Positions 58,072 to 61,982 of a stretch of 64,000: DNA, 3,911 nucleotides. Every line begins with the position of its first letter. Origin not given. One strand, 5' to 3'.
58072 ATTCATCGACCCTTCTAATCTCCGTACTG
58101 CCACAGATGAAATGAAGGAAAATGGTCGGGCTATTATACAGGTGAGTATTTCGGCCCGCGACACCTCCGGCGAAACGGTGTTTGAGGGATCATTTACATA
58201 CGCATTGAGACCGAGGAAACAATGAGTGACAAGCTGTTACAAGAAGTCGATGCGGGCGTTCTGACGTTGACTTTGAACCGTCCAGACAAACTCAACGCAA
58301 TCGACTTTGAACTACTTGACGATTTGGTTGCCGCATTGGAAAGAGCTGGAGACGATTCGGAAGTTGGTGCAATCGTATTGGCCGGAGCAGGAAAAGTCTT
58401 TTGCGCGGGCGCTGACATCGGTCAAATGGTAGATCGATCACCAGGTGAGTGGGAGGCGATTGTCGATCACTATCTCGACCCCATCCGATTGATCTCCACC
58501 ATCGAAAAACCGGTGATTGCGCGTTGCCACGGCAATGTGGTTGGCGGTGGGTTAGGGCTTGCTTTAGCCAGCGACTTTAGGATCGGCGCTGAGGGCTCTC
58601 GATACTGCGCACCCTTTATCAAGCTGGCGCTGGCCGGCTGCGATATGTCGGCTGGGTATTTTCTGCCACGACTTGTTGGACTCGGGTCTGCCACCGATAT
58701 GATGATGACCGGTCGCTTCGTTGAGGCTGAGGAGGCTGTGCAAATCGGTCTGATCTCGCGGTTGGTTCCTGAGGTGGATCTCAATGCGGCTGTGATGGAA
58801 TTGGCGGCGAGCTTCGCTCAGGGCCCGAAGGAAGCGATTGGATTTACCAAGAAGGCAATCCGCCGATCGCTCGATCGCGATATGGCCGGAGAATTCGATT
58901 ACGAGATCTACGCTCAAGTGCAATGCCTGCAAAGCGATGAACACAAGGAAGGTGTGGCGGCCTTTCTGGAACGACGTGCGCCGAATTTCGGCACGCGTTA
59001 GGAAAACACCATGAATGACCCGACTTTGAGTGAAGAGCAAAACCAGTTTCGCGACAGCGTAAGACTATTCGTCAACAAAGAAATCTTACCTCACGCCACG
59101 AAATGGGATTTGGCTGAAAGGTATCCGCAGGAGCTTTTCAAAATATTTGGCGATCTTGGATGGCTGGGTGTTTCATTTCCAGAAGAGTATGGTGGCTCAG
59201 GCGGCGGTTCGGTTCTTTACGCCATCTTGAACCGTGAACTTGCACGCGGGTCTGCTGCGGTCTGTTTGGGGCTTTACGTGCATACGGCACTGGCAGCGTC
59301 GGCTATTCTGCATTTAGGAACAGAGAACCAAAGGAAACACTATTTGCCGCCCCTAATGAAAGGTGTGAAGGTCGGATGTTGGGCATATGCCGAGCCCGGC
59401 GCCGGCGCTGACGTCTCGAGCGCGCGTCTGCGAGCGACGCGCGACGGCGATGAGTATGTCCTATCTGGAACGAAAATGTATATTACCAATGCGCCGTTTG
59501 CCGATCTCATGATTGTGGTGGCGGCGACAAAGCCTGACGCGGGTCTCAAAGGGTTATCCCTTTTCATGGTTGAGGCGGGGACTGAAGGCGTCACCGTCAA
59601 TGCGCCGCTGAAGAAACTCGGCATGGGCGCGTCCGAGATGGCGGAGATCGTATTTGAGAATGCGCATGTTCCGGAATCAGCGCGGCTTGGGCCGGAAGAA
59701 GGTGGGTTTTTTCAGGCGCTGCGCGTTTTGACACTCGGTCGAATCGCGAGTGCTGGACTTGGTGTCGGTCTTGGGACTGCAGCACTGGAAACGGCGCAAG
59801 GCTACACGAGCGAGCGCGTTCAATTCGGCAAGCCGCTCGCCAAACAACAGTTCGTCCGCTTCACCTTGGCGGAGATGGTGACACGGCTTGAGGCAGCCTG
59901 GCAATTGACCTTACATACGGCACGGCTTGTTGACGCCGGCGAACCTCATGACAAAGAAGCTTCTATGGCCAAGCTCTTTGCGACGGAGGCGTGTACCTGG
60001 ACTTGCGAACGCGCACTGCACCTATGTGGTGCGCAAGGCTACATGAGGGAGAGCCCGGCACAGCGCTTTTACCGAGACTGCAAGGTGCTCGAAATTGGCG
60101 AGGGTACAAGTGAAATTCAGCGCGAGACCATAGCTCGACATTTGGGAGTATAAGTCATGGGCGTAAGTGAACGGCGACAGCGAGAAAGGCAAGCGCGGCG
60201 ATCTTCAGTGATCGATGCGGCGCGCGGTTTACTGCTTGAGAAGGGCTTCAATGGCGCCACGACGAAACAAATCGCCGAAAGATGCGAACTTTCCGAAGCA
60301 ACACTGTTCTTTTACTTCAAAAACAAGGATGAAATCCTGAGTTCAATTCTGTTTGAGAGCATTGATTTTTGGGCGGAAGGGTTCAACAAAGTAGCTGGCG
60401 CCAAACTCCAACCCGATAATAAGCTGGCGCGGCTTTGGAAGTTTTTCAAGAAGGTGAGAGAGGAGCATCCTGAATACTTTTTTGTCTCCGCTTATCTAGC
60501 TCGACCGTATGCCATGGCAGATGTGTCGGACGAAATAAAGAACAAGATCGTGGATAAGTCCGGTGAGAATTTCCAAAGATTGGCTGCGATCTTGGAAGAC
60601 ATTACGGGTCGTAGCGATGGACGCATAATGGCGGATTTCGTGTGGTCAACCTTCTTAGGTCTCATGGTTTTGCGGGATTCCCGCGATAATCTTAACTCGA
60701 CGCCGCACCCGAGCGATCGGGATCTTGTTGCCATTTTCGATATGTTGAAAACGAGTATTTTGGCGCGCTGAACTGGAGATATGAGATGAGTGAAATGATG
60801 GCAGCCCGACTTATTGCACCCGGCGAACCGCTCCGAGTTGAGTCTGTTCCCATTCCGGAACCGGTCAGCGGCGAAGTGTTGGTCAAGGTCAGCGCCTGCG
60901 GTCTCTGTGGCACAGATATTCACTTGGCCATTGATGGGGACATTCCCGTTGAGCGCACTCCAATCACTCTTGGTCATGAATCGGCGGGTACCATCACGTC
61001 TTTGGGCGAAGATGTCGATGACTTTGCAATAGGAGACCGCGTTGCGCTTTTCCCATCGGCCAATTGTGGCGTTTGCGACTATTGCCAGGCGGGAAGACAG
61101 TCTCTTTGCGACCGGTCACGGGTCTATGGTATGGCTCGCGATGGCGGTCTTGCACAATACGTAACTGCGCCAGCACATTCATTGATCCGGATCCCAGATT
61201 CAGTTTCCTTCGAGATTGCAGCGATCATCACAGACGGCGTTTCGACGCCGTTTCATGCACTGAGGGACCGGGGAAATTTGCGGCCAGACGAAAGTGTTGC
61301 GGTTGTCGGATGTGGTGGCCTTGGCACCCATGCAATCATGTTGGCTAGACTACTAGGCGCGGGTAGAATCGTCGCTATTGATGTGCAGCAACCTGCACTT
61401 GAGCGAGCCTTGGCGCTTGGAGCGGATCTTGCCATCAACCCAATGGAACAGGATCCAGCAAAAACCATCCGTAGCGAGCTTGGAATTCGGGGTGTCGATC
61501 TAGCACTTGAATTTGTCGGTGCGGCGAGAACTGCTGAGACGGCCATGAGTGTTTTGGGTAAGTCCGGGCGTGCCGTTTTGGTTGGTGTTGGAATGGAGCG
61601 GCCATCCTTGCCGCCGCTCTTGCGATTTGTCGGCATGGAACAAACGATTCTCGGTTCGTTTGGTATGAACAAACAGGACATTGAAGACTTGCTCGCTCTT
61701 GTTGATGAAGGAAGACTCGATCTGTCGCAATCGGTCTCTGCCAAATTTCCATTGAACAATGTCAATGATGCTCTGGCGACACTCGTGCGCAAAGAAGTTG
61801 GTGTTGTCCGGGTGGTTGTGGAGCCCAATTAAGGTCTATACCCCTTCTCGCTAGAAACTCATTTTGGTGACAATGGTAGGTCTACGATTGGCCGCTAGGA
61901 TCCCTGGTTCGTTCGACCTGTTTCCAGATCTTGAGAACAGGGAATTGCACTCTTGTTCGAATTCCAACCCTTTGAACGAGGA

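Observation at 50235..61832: Fourteen-gene, translationally coupled CoA-thioester operon that I cannot map to a textbook pathway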

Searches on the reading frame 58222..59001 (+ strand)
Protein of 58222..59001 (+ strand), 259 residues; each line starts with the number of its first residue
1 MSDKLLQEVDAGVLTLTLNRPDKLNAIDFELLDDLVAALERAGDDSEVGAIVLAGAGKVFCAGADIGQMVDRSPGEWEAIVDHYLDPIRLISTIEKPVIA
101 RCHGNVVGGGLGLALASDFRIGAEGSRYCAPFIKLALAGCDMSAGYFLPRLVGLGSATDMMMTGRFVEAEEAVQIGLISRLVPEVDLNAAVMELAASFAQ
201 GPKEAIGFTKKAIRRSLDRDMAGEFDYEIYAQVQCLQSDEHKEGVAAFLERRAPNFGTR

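Call 5: search_protein_families(library=pfam, proteins=[window:58222-59001:+])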
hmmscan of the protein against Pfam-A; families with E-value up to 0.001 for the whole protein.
window:58222-59001:+ (259 aa): 2 families
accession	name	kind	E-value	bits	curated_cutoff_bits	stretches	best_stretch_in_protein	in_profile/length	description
PF00378.25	ECH_1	-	1.4e-57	195.3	27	1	9-257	2-249/251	Enoyl-CoA hydratase/isomerase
PF16113.10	ECH_2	-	8.6e-37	127.8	27.2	1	15-197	3-187/335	Enoyl-CoA hydratase/isomerase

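Call 29: search_protein_families(library=ncbifam, proteins=[window:58222-59001:+], max_evalue=1e-10)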
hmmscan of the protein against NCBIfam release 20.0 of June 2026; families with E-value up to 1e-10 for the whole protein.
window:58222-59001:+ (259 aa): 67 families (the best 25 are shown)
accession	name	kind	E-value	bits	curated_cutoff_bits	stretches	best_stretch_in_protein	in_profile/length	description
NF006107.0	PRK08258.1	equivalog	1.2e-57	195.3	330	1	5-257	19-275/277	enoyl-CoA hydratase family protein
NF051848.1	EnCoAHydtEchA19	equivalog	1.8e-53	181.8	400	1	9-258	6-257/258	enoyl-CoA hydratase EchA19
TIGR02280.1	PaaB1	equivalog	3.4e-51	174.2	345.15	1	6-257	2-254/256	2-(1,2-epoxy-1,2-dihydrophenyl)acetyl-CoA isomerase PaaG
NF004475.0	PRK05809.1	subfamily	1.1e-50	172.6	394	1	6-258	7-259/260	short-chain-enoyl-CoA hydratase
NF006699.0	PRK09245.1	subfamily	1.5e-50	172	354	1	1-257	1-264/266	crotonase/enoyl-CoA hydratase family protein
NF004857.0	PRK06210.1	equivalog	5.4e-50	170.3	341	1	3-257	8-273/275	enoyl-CoA hydratase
NF004525.0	PRK05870.1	equivalog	5.7e-49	167.3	285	1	2-249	2-247/249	enoyl-CoA hydratase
NF004517.0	PRK05862.1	equivalog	5.8e-49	166.9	396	1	3-258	4-256/257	enoyl-CoA hydratase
NF006109.0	PRK08260.1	subfamily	6.1e-49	166.9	320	2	93-257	111-276/296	enoyl-CoA hydratase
NF046063.1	oxepin_alt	equivalog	2.1e-48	165.1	300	1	6-255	3-254/254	oxepin-CoA hydrolase, alternative type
NF006008.0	PRK08139.1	equivalog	3.5e-48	164.4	313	1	4-257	12-264/266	enoyl-CoA hydratase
NF005700.0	PRK07511.1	subfamily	1.1e-47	162.9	274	1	1-256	1-258/260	enoyl-CoA hydratase family protein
NF004781.0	PRK06127.1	subfamily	5.8e-47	160.6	291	1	2-257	10-267/269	enoyl-CoA hydratase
NF004635.0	PRK05981.1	equivalog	1.4e-45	155.9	351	1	4-257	5-264/266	enoyl-CoA hydratase/isomerase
NF004840.0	PRK06190.1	equivalog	2.1e-44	152.1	253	1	3-245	4-244/260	enoyl-CoA hydratase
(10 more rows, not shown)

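Call 39: search_solved_structures(query=window:58222-59001:+, max_evalue=1e-25)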
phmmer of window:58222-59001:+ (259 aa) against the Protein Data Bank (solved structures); distinct sequences matched with E-value up to 1e-25: 57.
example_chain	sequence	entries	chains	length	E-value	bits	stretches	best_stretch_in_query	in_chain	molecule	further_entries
6sl9_AAA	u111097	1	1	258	4.9e-52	180.5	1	5-257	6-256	Enoyl-CoA hydratase/carnithine racemase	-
6slb_AAA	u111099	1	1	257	4.9e-52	180.5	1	5-257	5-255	Enoyl-CoA hydratase/carnithine racemase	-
3hrx_A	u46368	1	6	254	6.5e-52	180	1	6-257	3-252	Probable enoyl-CoA hydratase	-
6sla_AAA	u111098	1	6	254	1.4e-51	178.9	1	5-257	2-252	Enoyl-CoA hydratase/carnithine racemase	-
2ej5_A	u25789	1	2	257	1.8e-43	152.4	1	5-256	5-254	Enoyl-CoA hydratase subunit II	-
3g64_A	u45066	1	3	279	2.8e-43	151.8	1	7-256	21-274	Putative enoyl-CoA hydratase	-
5zai_A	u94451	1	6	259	3.6e-43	151.4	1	11-256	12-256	3-hydroxypropionyl-coenzyme A dehydratase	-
5xzd_A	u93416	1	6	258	6.4e-39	137.5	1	5-256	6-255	Enoyl-CoA hydratase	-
4fjw_D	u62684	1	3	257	9.5e-39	136.9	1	5-257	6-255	Probable enoyl-CoA hydratase echA8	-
3pzk_A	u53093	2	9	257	1e-38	136.8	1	5-257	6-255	e enoyl-CoA hydratase echA8 | enoyl-CoA hydratase echA8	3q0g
3q0j_A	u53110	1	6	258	1e-38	136.8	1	5-257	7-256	enoyl-CoA hydratase echA8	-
3h81_A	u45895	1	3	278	1.4e-38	136.4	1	5-257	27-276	enoyl-CoA hydratase echA8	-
9qwv_A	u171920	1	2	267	1.5e-36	129.7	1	11-257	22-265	Enoyl-CoA hydratase, mitochondrial, putative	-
5ylo_A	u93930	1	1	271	2.1e-36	129.3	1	6-258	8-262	Probable enoyl-CoA hydratase/isomerase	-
3moy_A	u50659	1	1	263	6.3e-36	127.7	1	11-258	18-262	Probable enoyl-CoA hydratase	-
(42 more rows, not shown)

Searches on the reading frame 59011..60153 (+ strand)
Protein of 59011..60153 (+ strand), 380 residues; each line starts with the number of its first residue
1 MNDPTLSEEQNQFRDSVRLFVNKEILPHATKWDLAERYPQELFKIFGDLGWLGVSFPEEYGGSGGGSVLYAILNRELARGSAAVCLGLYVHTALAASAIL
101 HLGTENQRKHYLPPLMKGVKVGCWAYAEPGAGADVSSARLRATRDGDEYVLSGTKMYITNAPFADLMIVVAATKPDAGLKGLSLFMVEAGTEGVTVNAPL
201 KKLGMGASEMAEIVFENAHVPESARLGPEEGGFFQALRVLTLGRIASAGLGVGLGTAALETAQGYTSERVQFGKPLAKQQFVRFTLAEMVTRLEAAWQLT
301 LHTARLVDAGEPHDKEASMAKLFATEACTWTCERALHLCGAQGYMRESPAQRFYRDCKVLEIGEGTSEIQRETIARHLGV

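Call 5: search_protein_families(library=pfam, proteins=[window:59011-60153:+])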
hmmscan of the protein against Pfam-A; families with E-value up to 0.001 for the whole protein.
window:59011-60153:+ (380 aa): 5 families
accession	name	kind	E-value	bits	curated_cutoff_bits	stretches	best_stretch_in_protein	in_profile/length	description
PF00441.29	Acyl-CoA_dh_1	-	3.5e-44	151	22.4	1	231-378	2-149/150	Acyl-CoA dehydrogenase, C-terminal domain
PF02771.21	Acyl-CoA_dh_N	-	8.8e-37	126.4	22.9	1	7-118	1-112/113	Acyl-CoA dehydrogenase, N-terminal domain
PF02770.24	Acyl-CoA_dh_M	-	3.6e-22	78.8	33.3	1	123-217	1-96/97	Acyl-CoA dehydrogenase, middle domain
PF08028.16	Acyl-CoA_dh_2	-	5.8e-21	75.6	22.7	1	247-362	3-128/134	Acyl-CoA dehydrogenase, C-terminal domain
PF22924.1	ACOX_C_alpha1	-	4e-05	23.9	27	1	265-378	51-168/169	Acyl-CoA oxidase, C-alpha1 domain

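Call 29: search_protein_families(library=ncbifam, proteins=[window:59011-60153:+], max_evalue=1e-10)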
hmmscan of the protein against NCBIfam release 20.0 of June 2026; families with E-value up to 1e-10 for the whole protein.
window:59011-60153:+ (380 aa): 21 families
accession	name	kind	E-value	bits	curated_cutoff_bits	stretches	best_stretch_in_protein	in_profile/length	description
NF042972.1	AcrlCoAredClosAcrC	equivalog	1.4e-103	346.5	640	1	5-377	4-375/378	acryloyl-CoA reductase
NF045552.1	GlutCoADH_Des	equivalog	1.8e-73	248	470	1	5-376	4-377/387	glutaryl-CoA dehydrogenase Acd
NF043006.1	CyhCrbnylCoADH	equivalog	2e-73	247.6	650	1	7-377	5-374/380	cyclohexane-1-carbonyl-CoA dehydrogenase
NF045652.1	ProlPCPDhRedW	equivalog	1.1e-67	228.6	650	1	8-380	2-375/376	L-prolyl-[peptidyl-carrier protein] dehydrogenase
NF058590.1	AcCoDHFadEBacil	equivalog_domain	1.6e-66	225.1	600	1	6-374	21-406/586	acyl-CoA dehydrogenase FadE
NF042439.1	SulpropCoADesulf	equivalog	1.7e-64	218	600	1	16-377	3-369/379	3-sulfinopropanoyl-CoA desulfinase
NF053553.1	prodigi_MBC_PigA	equivalog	1.2e-58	199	500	1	5-380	4-381/381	prodigiosin MBC biosynthesis dehydrogenase PigA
NF008997.0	PRK12341.1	equivalog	2.4e-56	191.5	537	1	5-370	4-368/382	acyl-CoA dehydrogenase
TIGR03207.1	cyc_hxne_CoA_dh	equivalog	3.7e-56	190.4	575.35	1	6-377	1-370/372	cyclohexanecarboxyl-CoA dehydrogenase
NF002885.1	PRK03354.1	equivalog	3.3e-44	151.4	540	1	5-376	4-371/378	crotonobetainyl-CoA dehydrogenase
NF052270.1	Staph_DH_FadE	equivalog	1e-43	149.6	600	1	7-378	22-393/400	acyl-CoA dehydrogenase FadE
TIGR03204.1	pimC_large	equivalog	2e-34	119.1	623.85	1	5-309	3-304/395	pimeloyl-CoA dehydrogenase large subunit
NF049984.1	Rv1679_FadE16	equivalog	4e-32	111.9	600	1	28-361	15-348/371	Rv1679 family acyl-CoA dehydrogenase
TIGR03203.1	pimD_small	equivalog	9e-28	97.4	652.7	1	5-373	3-371/378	pimeloyl-CoA dehydrogenase small subunit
NF037942.1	ac_ACP_DH_MbtN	equivalog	3.8e-22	78.6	700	1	11-375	3-362/376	mycobactin biosynthesis acyl-ACP dehydrogenase MbtN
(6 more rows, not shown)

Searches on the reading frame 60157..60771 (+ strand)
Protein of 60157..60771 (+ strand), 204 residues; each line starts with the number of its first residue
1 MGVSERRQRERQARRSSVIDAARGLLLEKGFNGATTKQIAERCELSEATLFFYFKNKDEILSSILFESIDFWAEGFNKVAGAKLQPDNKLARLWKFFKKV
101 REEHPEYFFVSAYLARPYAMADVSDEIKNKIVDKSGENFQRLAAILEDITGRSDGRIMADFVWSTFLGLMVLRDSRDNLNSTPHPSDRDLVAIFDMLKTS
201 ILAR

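Call 5: search_protein_families(library=pfam, proteins=[window:60157-60771:+])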
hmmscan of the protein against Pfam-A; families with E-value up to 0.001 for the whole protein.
window:60157-60771:+ (204 aa): 2 families
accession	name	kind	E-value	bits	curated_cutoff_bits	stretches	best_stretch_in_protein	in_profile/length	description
PF00440.29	TetR_N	-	5.3e-14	52.2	24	1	19-62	2-45/47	Bacterial regulatory proteins, tetR family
PF00196.25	GerE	-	0.00092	19.2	23.5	0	28-56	12-40/57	Bacterial regulatory proteins, luxR family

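Call 29: search_protein_families(library=ncbifam, proteins=[window:60157-60771:+], max_evalue=1e-10)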
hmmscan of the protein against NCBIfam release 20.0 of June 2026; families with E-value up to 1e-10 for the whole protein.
window:60157-60771:+ (204 aa): 0 families

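Call 38: search_solved_structures(query=window:60157-60771:+, max_evalue=0.01)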
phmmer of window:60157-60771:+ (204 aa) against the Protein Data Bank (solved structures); distinct sequences matched with E-value up to 0.01: 151 (the best 60 are shown).
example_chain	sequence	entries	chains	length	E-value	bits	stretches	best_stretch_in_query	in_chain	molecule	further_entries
6azh_A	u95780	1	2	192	1.3e-13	54.2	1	15-177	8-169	TetR family transcriptional regulator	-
3dcf_A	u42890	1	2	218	1.2e-07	34.8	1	7-91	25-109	transcriptional regulator of the TetR/AcrR family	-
3whb_A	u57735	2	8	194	2.1e-07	34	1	10-103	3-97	Fatty acid metabolism regulator protein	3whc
1vi0_A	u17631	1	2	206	2.2e-07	34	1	10-102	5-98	transcriptional regulator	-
3loc_A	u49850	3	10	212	2.7e-07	33.6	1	5-135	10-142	HTH-type transcriptional regulator rutR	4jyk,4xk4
6z1b_A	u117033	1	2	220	3e-07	33.5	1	5-135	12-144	HTH-type transcriptional regulator RutR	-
4x1e_A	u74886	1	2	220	3.1e-07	33.5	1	5-135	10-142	HTH-type transcriptional regulator RutR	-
6ayi_A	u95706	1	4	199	3.2e-07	33.4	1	5-68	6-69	HTH-type transcriptional regulator UidR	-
4uds_A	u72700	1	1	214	5.9e-07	32.5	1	6-93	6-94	MBDR REGULATOR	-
3mvp_A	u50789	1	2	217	9e-07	32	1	7-73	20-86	TetR/AcrR transcriptional regulator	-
4me9_A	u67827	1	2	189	9.5e-07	31.9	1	14-70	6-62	Transcriptional regulator, TetR family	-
5fkk_A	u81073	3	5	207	1.1e-06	31.7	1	14-68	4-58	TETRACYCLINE REPRESSOR, CLASS D | Tetracycline repressor protein class D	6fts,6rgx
2tct_A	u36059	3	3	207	1.1e-06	31.6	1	14-68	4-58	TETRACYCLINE REPRESSOR | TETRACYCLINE REPRESSOR PROTEIN CLASS D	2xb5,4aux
2xrl_A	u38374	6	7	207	1.1e-06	31.6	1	14-68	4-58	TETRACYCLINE REPRESSOR PROTEIN CLASS D | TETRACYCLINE REPRESSOR, CLASS D | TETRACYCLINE REPRESSOR, CLASS D, T103A MUTANT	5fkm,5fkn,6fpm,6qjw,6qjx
1bjz_A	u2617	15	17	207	1.1e-06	31.6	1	14-68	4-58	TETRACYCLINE REPRESSOR | Tetracycline repressor protein class D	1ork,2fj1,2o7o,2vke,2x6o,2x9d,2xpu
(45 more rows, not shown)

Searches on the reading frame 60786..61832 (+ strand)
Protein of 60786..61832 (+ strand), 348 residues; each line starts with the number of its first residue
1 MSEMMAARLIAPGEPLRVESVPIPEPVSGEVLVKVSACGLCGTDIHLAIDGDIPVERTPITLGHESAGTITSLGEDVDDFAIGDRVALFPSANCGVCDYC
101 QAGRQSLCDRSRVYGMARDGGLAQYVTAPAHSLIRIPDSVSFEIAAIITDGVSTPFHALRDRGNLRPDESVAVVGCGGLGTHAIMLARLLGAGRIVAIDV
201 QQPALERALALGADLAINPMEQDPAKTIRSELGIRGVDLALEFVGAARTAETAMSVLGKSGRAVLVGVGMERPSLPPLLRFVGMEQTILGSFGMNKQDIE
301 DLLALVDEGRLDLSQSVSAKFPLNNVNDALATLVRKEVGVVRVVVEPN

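Call 5: search_protein_families(library=pfam, proteins=[window:60786-61832:+])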
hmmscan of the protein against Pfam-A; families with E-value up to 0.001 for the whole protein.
window:60786-61832:+ (348 aa): 3 families
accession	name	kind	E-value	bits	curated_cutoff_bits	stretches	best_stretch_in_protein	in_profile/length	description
PF08240.17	ADH_N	-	1.1e-31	109.6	23.5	1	29-138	3-104/104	Alcohol dehydrogenase GroES-like domain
PF00107.32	ADH_zinc_N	-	2.6e-25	89.3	31.8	1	178-307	1-128/129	Zinc-binding dehydrogenase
PF13602.12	ADH_zinc_N_2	-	2.6e-10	41.8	27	1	211-333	1-123/134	Zinc-binding dehydrogenase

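Call 29: search_protein_families(library=ncbifam, proteins=[window:60786-61832:+], max_evalue=1e-10)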
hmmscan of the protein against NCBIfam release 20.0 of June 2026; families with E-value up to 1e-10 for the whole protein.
window:60786-61832:+ (348 aa): 23 families
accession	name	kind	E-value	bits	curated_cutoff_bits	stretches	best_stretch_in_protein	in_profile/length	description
TIGR03989.1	Rxyl_3153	subfamily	1.7e-56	192.1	440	2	115-333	134-358/370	NDMA-dependent alcohol dehydrogenase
NF041097.1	keto_inos_dh_IolM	equivalog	3.8e-56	190.4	450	1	16-341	40-385/389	scyllo-inosose 3-dehydrogenase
NF010344.0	PRK13771.1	subfamily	5.5e-52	176.8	349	1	5-345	2-331/334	putative alcohol dehydrogenase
NF003808.0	PRK05396.1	equivalog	3.9e-51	173.9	380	1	13-340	10-335/341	L-threonine 3-dehydrogenase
TIGR03451.1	mycoS_dep_FDH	equivalog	8.4e-50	169.6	512.9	1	13-345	11-356/358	S-(hydroxymethyl)mycothiol dehydrogenase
TIGR00692.1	tdh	equivalog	1.4e-49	169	458.35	1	17-339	12-334/340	L-threonine 3-dehydrogenase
TIGR03201.1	dearomat_had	equivalog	6.5e-48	163.6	338.65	1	10-335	5-338/349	6-hydroxycyclohex-1-ene-1-carbonyl-CoA dehydrogenase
NF006940.0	PRK09422.1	equivalog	8.9e-47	159.7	344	1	19-337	15-326/338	alcohol dehydrogenase AdhP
NF041172.1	AcrlCoa_red_Thmprot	equivalog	1.2e-44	152.6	500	1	11-338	8-327/334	acryloyl-CoA reductase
TIGR02818.1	adh_III_F_hyde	equivalog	8.4e-43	146.8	543.95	2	6-112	4-109/368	S-(hydroxymethyl)glutathione dehydrogenase/class III alcohol dehydrogenase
NF007489.0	PRK10083.1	equivalog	1.1e-41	142.9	376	1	10-338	6-328/339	Zn-dependent oxidoreductase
NF007375.0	PRK09880.1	equivalog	6.7e-41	140.2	469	1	30-337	29-334/344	L-idonate 5-dehydrogenase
NF047908.1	AldhRedAhr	equivalog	1.5e-39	135.8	470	1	11-344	11-332/335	NADPH-dependent aldehyde reductase Ahr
NF007642.0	PRK10309.1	equivalog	8.8e-39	133.7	550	1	15-269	11-262/347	galactitol-1-phosphate 5-dehydrogenase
TIGR02824.1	quinone_pig3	subfamily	2e-38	132.2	296.8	1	111-291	83-262/325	putative NAD(P)H quinone oxidoreductase, PIG3 family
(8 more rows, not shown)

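Call 40: search_solved_structures(query=window:60786-61832:+, max_evalue=1e-35)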
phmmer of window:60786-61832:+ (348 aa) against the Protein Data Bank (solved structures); distinct sequences matched with E-value up to 1e-35: 50.
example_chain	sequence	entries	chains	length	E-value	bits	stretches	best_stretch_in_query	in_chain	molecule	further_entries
1rjw_A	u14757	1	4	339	5.8e-56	193.2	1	12-338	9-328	Alcohol dehydrogenase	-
3pii_A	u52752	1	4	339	2e-55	191.4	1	12-338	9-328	Alcohol dehydrogenase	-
2eer_A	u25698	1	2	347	4.8e-53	183.6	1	4-335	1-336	NAD-dependent alcohol dehydrogenase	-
9u4x_A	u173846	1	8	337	9.3e-51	176.1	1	14-328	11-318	Alcohol dehydrogenase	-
1jvb_A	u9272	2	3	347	7.7e-49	169.8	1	4-334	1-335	NAD(H)-DEPENDENT ALCOHOL DEHYDROGENASE | NAD-dependent alcohol dehydrogenase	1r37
6iqd_A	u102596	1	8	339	1.3e-48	169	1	14-312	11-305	Alcohol dehydrogenase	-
3i4c_A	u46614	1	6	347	1.6e-48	168.7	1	4-334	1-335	NAD-dependent alcohol dehydrogenase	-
1nto_A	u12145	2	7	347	1.9e-48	168.5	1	4-334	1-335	NAD-dependent alcohol dehydrogenase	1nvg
1h2b_A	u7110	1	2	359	2.4e-48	168.1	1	3-338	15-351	ALCOHOL DEHYDROGENASE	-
5k1s_A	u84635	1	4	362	4.1e-48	167.4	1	11-346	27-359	Oxidoreductase, zinc-binding dehydrogenase family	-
6n7l_A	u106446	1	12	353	9.8e-48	166.2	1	4-333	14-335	Alcohol dehydrogenase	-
6z42_A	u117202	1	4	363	6.6e-47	163.5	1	8-327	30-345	Alcohol dehydrogenase, zinc-containing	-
9uee_A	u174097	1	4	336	2.8e-46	161.4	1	20-312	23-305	(R)-specific carbonyl reductase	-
3wle_A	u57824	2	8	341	9.2e-46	159.7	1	20-312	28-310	(R)-specific carbonyl reductase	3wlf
4c4o_A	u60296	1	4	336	1e-45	159.5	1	20-312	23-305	CARBONYL REDUCTASE CPCR2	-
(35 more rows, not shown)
